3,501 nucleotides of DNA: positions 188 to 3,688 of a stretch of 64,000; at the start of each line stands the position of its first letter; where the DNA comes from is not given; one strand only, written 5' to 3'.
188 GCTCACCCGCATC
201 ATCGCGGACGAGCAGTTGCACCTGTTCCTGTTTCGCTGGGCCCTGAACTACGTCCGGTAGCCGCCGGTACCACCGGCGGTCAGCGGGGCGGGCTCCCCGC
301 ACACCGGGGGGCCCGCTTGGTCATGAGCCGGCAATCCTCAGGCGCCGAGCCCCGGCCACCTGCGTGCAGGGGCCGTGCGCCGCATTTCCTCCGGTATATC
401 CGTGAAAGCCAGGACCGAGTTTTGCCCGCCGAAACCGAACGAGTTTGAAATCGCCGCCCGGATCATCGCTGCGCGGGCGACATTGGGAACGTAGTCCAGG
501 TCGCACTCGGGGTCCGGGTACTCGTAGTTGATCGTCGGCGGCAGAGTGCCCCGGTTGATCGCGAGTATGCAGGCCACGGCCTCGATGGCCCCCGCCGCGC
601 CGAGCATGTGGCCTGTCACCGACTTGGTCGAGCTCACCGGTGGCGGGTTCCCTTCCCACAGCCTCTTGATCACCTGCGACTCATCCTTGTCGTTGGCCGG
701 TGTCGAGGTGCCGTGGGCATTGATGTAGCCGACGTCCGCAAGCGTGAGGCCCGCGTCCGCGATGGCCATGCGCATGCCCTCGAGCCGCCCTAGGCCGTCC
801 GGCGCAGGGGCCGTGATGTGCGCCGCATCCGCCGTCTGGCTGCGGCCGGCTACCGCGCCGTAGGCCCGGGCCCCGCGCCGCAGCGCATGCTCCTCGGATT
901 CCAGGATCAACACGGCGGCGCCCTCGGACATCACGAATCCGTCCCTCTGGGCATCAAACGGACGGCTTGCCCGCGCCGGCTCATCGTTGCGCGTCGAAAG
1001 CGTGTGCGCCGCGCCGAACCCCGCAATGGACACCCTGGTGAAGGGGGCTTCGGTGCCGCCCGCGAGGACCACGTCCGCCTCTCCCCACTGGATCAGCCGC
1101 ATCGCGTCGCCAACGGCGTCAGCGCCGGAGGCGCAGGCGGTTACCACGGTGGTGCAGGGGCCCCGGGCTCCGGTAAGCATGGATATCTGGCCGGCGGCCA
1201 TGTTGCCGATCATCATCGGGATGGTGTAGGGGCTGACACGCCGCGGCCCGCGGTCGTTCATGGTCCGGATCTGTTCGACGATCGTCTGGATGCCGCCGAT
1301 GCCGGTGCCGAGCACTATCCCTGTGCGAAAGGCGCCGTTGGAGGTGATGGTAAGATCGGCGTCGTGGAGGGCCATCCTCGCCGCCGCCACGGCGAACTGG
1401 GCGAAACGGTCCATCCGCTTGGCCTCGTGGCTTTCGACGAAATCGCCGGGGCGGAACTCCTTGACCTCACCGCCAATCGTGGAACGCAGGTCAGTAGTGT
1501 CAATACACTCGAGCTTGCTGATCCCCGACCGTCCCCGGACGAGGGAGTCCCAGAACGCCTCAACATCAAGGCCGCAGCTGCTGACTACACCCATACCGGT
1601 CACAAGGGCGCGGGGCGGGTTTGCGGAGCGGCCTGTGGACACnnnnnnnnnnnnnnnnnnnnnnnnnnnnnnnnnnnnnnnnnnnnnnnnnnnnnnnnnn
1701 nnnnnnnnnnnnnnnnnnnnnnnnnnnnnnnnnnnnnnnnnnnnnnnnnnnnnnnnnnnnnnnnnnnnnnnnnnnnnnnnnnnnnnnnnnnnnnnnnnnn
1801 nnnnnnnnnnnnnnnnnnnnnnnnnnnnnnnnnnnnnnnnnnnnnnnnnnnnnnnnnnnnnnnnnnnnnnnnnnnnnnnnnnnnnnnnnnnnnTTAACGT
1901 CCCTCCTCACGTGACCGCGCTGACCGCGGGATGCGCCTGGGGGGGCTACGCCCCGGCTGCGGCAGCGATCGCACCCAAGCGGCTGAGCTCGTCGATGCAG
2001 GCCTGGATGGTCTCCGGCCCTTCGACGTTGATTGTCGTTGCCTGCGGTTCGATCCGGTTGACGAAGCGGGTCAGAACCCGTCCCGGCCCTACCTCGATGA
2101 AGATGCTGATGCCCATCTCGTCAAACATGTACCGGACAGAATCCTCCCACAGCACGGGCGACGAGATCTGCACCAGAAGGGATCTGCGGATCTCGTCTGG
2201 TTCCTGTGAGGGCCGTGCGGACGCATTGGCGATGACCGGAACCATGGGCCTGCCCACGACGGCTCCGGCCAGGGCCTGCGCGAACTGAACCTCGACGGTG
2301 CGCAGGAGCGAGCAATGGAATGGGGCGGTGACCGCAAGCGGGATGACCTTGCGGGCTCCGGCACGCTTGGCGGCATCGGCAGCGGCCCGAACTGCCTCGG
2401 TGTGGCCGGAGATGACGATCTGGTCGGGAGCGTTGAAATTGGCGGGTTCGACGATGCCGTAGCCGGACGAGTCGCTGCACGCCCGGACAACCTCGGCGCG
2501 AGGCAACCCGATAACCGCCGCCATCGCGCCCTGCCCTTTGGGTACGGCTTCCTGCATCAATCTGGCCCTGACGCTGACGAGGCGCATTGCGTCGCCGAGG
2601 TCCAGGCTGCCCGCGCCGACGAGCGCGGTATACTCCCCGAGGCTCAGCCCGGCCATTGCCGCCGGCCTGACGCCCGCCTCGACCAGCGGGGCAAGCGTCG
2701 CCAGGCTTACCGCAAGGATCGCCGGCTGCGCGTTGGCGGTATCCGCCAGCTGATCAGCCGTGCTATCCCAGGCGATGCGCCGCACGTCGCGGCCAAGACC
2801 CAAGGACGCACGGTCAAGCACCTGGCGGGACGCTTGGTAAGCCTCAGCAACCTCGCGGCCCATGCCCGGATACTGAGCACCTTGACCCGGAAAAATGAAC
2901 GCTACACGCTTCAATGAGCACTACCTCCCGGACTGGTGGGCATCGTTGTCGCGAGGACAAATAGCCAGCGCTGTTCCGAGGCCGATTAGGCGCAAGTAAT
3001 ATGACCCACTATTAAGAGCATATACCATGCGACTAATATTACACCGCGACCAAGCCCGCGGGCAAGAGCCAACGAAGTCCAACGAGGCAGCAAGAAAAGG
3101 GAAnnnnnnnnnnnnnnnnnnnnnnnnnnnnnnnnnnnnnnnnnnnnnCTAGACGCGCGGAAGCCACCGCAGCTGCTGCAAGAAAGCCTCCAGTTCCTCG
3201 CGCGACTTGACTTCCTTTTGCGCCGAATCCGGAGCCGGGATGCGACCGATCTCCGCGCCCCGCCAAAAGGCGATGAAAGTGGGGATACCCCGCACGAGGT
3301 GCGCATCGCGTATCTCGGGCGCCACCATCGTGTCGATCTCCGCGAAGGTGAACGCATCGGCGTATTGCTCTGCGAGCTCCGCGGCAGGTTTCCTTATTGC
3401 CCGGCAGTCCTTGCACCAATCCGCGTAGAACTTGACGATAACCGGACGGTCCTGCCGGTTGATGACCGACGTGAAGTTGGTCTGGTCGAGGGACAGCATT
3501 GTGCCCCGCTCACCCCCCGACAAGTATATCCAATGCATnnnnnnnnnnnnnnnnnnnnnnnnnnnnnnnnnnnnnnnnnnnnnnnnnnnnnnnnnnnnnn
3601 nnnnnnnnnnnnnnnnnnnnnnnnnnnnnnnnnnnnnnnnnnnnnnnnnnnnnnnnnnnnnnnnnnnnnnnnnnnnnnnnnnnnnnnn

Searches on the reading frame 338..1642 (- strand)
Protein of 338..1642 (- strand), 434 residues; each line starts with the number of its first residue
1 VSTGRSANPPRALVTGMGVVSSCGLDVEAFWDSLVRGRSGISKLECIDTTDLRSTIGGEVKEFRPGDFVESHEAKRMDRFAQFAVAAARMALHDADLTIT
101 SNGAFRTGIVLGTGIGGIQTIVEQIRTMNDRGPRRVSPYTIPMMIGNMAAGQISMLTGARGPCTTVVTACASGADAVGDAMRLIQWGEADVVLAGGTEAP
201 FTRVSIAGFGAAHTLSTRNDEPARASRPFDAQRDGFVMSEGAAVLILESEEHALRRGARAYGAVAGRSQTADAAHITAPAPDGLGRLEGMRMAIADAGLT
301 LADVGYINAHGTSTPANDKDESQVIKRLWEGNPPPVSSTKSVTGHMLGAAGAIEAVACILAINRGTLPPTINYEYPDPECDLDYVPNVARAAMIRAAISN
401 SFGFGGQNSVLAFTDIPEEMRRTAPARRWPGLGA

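Call 24: search_protein_families(library=ncbifam, proteins=[window:338-1642:-], max_evalue=0.00001)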
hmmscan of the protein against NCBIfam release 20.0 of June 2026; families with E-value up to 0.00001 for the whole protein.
window:338-1642:- (434 aa): 27 families (the best 25 are shown)
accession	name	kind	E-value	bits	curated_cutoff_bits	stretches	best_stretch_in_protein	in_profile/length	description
TIGR03150.1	fabF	equivalog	6.4e-171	568.5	493.75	1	11-413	2-406/407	beta-ketoacyl-ACP synthase II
NF005589.0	PRK07314.1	subfamily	2.3e-166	553.6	387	1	10-415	4-411/413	beta-ketoacyl-ACP synthase II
NF004970.0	PRK06333.1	subfamily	2.1e-145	484.8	525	1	11-414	5-420/424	beta-ketoacyl-ACP synthase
NF006274.0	PRK08439.1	equivalog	2.6e-134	448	621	1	11-414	3-404/406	beta-ketoacyl-ACP synthase II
NF006434.0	PRK08722.1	equivalog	1.6e-121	406.1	759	1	11-414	5-412/414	beta-ketoacyl-ACP synthase II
NF005916.1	PRK07910.1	equivalog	2.6e-97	326.4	560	1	9-414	11-416/418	KasA/KasB family beta-ketoacyl-ACP synthase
NF005076.0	PRK06501.1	equivalog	4.7e-96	322.3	629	1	10-416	11-423/425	beta-ketoacyl-ACP synthase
NF005935.0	PRK07967.1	equivalog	1.3e-88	297.6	630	1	11-414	3-402/406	beta-ketoacyl-ACP synthase I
NF006587.0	PRK09116.1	equivalog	1.1e-86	291.1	470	1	11-414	3-405/408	beta-ketoacyl-ACP synthase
NF006618.0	PRK09185.1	subfamily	6.9e-80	269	407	1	13-414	6-391/394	beta-ketoacyl-ACP synthase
NF004618.0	PRK05952.1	equivalog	1.4e-74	251.3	455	1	13-414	5-381/384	beta-ketoacyl-ACP synthase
NF005490.0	PRK07103.1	equivalog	2.8e-74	250.7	445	1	11-412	5-409/414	polyketide beta-ketoacyl:acyl carrier protein synthase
NF058662.1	cispenta_AmcF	equivalog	1.7e-70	237.9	325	1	12-414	2-368/369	cispentacin biosynthesis acyltransferase subunit AmcF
NF045894.1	PKS_plus_SDR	equivalog_domain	9.2e-37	126.2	1740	1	60-420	69-431/1515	type I polyketide synthase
NF040607.1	mycolic_Pks13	equivalog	6.2e-35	120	2100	1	60-414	167-524/1680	polyketide synthase Pks13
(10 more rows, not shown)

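Call 48: find_homologous_proteins(query=window:338-1642:-, max_evalue=1e-100)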
Query window:338-1642:- (434 aa): 7820 proteins with E <= 1e-100 among 8000 candidates; the best 120 are listed.
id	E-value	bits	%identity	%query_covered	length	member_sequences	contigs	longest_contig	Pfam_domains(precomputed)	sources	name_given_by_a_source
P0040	6.3e-285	963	100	100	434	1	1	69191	PF00109.33,PF00108.30,PF02801.29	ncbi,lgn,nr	ncbi:MAG: beta-ketoacyl-ACP synthase II [Bacillota bacterium]|nr:beta-ketoacyl-ACP synthase II [Baci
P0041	1.3e-248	843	86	100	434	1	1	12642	PF00109.33,PF00108.30,PF02801.29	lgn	-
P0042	1.2e-240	817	83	100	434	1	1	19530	PF00109.33,PF00108.30,PF02801.29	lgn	-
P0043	5.7e-240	815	86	96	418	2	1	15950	PF00109.33,PF00108.30,PF02801.29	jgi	jgi:3-oxoacyl-[acyl-carrier-protein] synthase II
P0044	9.5e-212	722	76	97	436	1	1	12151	PF00109.33,PF00108.30,PF02801.29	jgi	jgi:3-oxoacyl-[acyl-carrier-protein] synthase II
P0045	1.0e-210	718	75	97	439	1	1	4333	PF00109.33,PF00108.30,PF02801.29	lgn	-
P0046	2.7e-207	707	75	98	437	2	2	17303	PF00109.33,PF00108.30,PF02801.29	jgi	-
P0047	1.1e-205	702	73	97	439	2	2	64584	PF00109.33,PF00108.30,PF02801.29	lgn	-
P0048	4.6e-202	690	73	97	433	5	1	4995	PF00109.33,PF00108.30,PF02801.29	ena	-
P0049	1.7e-201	688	70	99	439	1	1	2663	PF00109.33,PF00108.30,PF02801.29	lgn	-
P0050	9.2e-200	682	72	97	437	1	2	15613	PF00109.33,PF00108.30,PF02801.29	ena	-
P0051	1.5e-199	682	71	97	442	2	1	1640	PF00109.33,PF00108.30,PF02801.29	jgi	jgi:3-oxoacyl-[acyl-carrier-protein] synthase II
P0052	2.2e-196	671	69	97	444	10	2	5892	PF00109.33,PF00108.30,PF02801.29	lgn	-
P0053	6.0e-152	525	60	93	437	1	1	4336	PF00109.33,PF00108.30,PF02801.29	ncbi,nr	ncbi:MAG: beta-ketoacyl-ACP synthase II [Clostridia bacterium]|nr:beta-ketoacyl-ACP synthase II [Clo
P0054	8.4e-151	521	59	92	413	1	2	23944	PF00109.33,PF00108.30,PF02801.29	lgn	-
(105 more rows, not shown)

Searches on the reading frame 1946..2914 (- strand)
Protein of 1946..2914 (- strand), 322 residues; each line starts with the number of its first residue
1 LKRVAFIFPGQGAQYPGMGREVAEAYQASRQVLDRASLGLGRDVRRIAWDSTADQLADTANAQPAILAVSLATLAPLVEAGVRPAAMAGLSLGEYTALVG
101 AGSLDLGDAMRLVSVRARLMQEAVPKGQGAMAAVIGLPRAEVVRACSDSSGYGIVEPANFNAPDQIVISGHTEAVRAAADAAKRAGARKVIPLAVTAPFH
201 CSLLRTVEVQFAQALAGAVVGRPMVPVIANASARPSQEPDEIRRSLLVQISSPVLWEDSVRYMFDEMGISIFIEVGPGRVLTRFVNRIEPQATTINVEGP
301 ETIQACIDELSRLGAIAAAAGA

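Call 24: search_protein_families(library=ncbifam, proteins=[window:1946-2914:-], max_evalue=0.00001)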
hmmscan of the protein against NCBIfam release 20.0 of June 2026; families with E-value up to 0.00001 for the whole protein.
window:1946-2914:- (322 aa): 8 families
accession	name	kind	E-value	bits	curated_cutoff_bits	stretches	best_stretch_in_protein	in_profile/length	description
TIGR00128.1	fabD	equivalog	1.3e-85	287.4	260.9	1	3-290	2-288/290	ACP S-malonyltransferase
TIGR03131.1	malonate_mdcH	equivalog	2.7e-72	243.7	297.9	1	4-302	1-289/297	malonate decarboxylase subunit epsilon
NF045894.1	PKS_plus_SDR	equivalog_domain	7.3e-49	166.3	1740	1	2-289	530-815/1515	type I polyketide synthase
TIGR02813.1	omega_3_PfaA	subfamily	4.5e-38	129.8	1010.1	1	3-288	580-879/2582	polyketide-type polyunsaturated fatty acid synthase PfaA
NF037941.1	PKS_NbtC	equivalog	8.7e-25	86.8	1150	1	2-219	95-311/1027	nocobactin polyketide synthase NbtC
NF037940.1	PKS_MbtD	equivalog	1.5e-20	73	1150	1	2-275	90-360/978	mycobactin polyketide synthase MbtD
NF040607.1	mycolic_Pks13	equivalog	3.8e-20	71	2100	1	5-280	666-945/1680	polyketide synthase Pks13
NF041183.1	Pks2_ls1_myc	equivalog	1.3e-18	65.3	2400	1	6-288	535-813/2086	sulfolipid-1 biosynthesis phthioceranic/hydroxyphthioceranic acid synthase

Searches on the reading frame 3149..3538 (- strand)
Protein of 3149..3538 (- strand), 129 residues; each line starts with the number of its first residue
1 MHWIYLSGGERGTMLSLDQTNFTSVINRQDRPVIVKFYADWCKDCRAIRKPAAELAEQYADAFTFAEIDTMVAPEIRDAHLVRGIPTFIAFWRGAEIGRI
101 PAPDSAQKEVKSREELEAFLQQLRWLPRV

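Call 24: search_protein_families(library=ncbifam, proteins=[window:3149-3538:-], max_evalue=0.00001)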
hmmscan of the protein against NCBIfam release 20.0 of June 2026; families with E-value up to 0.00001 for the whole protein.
window:3149-3538:- (129 aa): 7 families
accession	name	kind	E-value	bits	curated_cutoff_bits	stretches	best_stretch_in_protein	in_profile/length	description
TIGR01068.1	thioredoxin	equivalog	1.9e-15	56.8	96.8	1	18-99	2-83/101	thioredoxin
NF047697.1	ThioredTrxAClost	equivalog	2e-14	53.7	140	1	14-111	1-98/105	thioredoxin TrxA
TIGR01126.1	pdi_dom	equivalog_domain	1e-10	41.8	107.2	1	18-95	2-82/105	protein disulfide-isomerase domain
NF008229.0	PRK10996.1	equivalog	1.3e-10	41.1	125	1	19-99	42-121/141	thioredoxin TrxC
TIGR01130.1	ER_PDI_fam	subfamily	2.2e-10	40.7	344.25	1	20-94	353-427/476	protein disulfide-isomerase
NF006898.0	PRK09381.1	equivalog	1.1e-09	38.6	138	1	16-94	7-85/109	thioredoxin TrxA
NF045694.1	seleno_TsoB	exception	7.1e-06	24.4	805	1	27-89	471-541/572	rhodanese/DsbD fusion-like selenoprotein TsoB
